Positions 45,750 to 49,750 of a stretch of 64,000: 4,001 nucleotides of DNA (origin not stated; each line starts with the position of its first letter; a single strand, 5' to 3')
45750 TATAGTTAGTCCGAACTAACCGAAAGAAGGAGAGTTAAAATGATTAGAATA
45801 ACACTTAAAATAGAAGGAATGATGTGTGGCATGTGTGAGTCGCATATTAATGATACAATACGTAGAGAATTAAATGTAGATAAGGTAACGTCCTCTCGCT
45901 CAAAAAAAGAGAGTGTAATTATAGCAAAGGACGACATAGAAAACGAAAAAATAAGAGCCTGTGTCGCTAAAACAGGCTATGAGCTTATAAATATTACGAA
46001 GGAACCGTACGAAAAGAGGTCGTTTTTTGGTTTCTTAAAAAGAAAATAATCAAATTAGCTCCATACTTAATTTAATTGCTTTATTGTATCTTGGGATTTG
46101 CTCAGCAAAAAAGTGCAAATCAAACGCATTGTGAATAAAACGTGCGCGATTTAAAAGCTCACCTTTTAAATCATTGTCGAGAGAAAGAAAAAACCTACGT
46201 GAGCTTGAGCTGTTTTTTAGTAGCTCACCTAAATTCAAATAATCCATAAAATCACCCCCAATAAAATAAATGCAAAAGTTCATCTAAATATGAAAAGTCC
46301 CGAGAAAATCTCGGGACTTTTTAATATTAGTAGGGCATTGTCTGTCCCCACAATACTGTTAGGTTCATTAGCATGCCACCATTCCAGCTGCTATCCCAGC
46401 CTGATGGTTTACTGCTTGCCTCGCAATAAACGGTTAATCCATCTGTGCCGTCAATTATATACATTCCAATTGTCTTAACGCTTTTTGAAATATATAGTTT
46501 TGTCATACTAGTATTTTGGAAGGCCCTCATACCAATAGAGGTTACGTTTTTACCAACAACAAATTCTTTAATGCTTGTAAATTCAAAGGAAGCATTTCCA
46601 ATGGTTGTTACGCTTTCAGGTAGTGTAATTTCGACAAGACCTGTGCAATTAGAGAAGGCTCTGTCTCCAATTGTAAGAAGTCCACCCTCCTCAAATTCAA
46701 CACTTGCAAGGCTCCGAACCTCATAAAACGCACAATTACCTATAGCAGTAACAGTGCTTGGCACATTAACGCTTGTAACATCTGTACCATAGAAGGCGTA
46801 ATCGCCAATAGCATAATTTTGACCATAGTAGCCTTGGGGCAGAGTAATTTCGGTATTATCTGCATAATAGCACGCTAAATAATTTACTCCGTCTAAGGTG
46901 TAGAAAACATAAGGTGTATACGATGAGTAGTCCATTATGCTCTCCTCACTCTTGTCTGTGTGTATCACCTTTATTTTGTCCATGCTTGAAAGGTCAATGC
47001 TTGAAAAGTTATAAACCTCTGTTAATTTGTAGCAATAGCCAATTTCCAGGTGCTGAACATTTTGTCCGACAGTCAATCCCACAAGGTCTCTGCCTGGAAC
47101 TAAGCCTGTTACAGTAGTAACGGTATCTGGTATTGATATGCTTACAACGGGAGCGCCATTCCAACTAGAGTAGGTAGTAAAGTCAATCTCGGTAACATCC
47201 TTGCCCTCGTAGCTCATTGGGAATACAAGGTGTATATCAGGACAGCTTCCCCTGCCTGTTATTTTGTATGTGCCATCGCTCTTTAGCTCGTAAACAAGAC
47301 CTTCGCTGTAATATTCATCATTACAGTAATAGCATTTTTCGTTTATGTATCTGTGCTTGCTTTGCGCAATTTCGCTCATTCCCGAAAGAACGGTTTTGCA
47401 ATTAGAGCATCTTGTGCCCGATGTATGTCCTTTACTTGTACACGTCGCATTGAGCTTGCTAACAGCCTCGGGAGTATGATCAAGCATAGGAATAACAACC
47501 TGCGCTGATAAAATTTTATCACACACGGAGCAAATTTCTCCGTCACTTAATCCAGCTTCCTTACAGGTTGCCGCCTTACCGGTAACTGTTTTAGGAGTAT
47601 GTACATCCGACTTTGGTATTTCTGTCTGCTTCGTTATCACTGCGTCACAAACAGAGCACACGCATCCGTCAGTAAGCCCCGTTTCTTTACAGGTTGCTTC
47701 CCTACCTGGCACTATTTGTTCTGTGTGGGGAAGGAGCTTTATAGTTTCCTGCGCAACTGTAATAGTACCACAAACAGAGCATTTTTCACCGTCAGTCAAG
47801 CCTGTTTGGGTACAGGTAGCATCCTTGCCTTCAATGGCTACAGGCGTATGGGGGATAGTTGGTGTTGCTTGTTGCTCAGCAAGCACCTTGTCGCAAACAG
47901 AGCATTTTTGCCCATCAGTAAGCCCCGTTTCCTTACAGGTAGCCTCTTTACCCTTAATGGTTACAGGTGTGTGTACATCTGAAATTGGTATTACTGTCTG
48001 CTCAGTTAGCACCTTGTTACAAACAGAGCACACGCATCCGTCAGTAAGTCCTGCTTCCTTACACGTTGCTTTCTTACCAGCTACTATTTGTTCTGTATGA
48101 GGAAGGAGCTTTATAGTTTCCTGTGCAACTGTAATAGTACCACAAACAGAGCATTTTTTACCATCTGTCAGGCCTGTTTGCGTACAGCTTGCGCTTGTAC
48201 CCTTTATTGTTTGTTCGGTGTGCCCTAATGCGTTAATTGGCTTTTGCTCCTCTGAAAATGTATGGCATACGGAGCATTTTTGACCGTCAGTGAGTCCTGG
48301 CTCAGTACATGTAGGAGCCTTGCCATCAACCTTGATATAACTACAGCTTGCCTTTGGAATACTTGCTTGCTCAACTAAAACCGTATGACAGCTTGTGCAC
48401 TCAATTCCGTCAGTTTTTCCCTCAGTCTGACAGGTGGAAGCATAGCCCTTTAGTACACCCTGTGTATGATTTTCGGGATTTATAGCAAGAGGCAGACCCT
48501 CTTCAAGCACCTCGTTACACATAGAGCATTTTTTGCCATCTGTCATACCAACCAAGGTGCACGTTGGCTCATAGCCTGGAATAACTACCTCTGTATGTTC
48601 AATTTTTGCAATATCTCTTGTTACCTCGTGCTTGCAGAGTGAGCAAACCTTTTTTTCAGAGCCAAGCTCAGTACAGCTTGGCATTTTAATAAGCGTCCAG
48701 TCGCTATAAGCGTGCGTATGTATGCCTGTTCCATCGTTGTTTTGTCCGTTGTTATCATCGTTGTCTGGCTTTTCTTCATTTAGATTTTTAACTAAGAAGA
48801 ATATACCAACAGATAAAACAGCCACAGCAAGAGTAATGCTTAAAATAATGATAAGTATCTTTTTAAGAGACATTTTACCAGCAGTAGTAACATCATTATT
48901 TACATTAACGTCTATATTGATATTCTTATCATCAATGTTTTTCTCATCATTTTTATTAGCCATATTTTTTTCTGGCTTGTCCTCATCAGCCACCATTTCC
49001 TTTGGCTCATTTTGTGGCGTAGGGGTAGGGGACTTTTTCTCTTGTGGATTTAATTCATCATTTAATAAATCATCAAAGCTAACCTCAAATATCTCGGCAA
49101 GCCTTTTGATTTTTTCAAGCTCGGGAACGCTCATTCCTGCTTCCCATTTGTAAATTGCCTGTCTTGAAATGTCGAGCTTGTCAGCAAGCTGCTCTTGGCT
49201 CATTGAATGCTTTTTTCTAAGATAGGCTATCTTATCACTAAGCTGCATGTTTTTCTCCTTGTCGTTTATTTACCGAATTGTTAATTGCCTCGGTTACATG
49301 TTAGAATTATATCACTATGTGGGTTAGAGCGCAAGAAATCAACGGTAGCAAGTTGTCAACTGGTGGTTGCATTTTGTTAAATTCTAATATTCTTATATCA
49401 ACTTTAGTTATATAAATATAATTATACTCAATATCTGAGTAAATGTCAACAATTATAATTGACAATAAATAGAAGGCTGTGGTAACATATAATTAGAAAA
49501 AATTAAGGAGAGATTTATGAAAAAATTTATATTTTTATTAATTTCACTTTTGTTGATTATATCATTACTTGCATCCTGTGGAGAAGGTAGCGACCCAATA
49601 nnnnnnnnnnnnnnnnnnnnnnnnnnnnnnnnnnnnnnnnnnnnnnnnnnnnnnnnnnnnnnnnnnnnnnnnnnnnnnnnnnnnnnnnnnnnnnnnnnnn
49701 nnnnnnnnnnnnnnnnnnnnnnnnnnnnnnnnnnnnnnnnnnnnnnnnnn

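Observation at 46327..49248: One-component transmembrane XRE regulator with an ectodomain of ~11 His/Cys-rich 41-aa repeats plus LRRs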

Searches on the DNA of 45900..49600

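Call 95: search_rna_families(source=window, start=45900, end=49600, threshold=evalue, max_evalue=1)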
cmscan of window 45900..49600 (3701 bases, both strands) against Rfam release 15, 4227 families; matches with E-value up to 1: 1.
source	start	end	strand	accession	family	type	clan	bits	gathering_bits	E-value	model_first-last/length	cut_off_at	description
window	46262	46323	+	RF02891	AgrB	Gene; antisense;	-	24.5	40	0.48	1-84/84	no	ArsR-gov region gene B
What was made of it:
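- Tried and rejected: Rfam finds nothing in the 5' leader or the gene (call 95).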
